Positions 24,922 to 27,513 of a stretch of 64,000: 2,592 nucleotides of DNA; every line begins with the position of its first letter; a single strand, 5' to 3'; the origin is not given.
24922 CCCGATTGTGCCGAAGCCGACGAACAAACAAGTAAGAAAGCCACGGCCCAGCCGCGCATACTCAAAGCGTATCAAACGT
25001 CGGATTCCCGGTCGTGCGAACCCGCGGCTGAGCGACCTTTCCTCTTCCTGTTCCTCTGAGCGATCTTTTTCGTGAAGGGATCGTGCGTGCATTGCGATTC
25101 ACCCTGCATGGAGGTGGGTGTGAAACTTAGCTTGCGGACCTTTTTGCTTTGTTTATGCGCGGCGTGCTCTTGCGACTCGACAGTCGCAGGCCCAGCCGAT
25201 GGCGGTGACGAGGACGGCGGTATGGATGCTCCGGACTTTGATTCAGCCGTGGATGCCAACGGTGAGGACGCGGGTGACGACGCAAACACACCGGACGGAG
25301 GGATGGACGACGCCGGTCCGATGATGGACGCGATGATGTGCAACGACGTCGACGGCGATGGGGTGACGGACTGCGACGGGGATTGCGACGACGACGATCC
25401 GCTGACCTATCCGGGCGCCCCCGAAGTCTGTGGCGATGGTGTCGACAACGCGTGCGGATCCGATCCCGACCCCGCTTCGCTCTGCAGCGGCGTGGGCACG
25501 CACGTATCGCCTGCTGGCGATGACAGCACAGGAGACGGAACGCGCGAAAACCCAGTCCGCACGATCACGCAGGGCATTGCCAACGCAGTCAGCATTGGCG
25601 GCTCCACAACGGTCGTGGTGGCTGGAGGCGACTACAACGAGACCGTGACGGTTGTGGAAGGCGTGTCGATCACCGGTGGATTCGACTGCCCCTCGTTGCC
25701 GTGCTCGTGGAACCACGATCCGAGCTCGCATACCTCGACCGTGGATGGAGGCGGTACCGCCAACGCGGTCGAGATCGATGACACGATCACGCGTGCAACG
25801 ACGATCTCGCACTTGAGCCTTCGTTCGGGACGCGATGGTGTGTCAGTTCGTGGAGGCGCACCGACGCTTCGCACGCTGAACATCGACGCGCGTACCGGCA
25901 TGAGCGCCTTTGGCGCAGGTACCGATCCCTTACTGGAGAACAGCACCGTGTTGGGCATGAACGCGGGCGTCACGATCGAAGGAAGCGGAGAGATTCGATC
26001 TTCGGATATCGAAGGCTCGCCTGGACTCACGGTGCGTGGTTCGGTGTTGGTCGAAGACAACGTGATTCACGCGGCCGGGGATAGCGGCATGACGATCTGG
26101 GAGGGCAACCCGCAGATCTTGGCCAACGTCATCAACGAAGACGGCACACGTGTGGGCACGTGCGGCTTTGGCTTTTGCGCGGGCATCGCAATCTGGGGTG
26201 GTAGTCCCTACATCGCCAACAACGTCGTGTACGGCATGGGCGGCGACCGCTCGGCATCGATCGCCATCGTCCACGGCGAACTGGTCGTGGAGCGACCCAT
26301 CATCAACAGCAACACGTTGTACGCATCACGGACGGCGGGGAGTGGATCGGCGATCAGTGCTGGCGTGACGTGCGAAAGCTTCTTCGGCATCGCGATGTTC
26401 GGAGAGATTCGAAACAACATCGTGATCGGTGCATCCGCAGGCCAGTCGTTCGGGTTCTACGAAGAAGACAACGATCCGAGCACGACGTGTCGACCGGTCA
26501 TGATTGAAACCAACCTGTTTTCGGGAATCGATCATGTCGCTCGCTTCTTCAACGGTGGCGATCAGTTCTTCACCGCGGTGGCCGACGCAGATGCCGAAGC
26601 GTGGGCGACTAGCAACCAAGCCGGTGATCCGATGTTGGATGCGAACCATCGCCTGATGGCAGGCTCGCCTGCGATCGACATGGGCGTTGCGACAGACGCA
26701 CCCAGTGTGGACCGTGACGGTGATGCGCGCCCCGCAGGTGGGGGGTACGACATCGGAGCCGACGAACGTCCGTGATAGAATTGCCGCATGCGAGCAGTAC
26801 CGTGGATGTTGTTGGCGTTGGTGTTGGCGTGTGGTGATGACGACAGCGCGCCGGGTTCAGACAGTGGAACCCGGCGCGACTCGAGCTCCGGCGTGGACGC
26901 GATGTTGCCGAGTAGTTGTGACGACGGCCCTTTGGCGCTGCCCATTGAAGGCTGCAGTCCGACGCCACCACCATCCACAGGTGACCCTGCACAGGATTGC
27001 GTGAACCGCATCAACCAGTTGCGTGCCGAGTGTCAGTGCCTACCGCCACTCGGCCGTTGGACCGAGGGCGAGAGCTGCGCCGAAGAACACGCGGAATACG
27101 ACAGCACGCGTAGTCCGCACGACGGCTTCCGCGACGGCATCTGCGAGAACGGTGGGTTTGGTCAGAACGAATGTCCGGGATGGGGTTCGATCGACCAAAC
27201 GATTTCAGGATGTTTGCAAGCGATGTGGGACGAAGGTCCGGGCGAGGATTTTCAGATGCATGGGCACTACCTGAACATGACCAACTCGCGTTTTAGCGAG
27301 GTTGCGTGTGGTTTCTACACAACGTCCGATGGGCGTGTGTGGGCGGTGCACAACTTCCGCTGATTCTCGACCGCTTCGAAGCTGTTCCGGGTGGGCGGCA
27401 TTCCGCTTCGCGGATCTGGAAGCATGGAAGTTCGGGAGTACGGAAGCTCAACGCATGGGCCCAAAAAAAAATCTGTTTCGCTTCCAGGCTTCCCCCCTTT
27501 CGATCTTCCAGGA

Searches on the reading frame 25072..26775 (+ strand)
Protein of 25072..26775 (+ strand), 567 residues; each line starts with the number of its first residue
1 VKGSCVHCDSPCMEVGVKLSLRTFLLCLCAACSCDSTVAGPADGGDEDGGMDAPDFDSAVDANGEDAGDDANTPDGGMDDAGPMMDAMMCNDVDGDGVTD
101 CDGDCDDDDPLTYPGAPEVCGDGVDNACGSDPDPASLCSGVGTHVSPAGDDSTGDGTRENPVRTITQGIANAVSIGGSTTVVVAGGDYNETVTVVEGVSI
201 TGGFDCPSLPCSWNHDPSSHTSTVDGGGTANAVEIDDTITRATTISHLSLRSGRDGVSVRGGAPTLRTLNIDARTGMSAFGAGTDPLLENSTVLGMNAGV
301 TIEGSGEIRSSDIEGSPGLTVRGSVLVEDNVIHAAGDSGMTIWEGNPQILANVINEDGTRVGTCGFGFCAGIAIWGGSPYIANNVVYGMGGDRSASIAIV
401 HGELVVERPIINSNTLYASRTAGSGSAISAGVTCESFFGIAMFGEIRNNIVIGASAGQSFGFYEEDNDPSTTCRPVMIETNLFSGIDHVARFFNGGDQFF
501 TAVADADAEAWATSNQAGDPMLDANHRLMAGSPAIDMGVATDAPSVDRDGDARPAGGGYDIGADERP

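Call 3: search_protein_families(library=pfam, proteins=[window:25072-26775:+], max_evalue=0.01)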
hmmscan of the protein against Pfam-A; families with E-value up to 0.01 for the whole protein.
window:25072-26775:+ (567 aa): 3 families
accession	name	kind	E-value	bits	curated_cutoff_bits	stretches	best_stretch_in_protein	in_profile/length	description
PF13229.12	Beta_helix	-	8.6e-08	32.4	25.9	2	242-385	10-157/158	Right handed beta helix region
PF11617.13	Cu-binding_MopE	-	4.2e-06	27.3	27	1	104-129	1-25/30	Putative metal-binding motif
PF07602.17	DUF1565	-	0.00047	20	20.3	1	148-192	2-42/257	Protein of unknown function (DUF1565)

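Call 4: search_protein_families(library=ncbifam, proteins=[window:25072-26775:+], max_evalue=0.01)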
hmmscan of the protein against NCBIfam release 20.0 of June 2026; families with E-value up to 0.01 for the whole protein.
window:25072-26775:+ (567 aa): 2 families
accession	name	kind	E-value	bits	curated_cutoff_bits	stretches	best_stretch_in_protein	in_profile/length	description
NF041518.1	choice_anch_Q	domain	3.2e-11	43.3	25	1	525-565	16-56/58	choice-of-anchor Q domain-containing protein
NF047854.1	LIC10774_subfam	equivalog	0.00013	21.1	380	1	148-202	67-123/358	LIC10774/LIC10365 family surface protein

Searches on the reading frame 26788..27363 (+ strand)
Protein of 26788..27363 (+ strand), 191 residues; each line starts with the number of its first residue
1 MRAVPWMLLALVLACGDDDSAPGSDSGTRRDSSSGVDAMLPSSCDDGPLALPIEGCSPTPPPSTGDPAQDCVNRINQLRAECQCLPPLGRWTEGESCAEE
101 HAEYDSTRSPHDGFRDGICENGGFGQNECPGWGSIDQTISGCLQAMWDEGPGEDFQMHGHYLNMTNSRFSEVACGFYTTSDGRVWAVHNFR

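Call 3: search_protein_families(library=pfam, proteins=[window:26788-27363:+], max_evalue=0.01)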
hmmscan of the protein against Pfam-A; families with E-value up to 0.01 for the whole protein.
window:26788-27363:+ (191 aa): 1 family
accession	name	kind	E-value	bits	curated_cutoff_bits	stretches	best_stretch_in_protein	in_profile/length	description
PF00188.32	CAP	-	2.4e-07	32.1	21.1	1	72-187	1-114/117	Cysteine-rich secretory protein family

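Call 4: search_protein_families(library=ncbifam, proteins=[window:26788-27363:+], max_evalue=0.01)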
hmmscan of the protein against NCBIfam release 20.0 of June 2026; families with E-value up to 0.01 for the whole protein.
window:26788-27363:+ (191 aa): 0 families
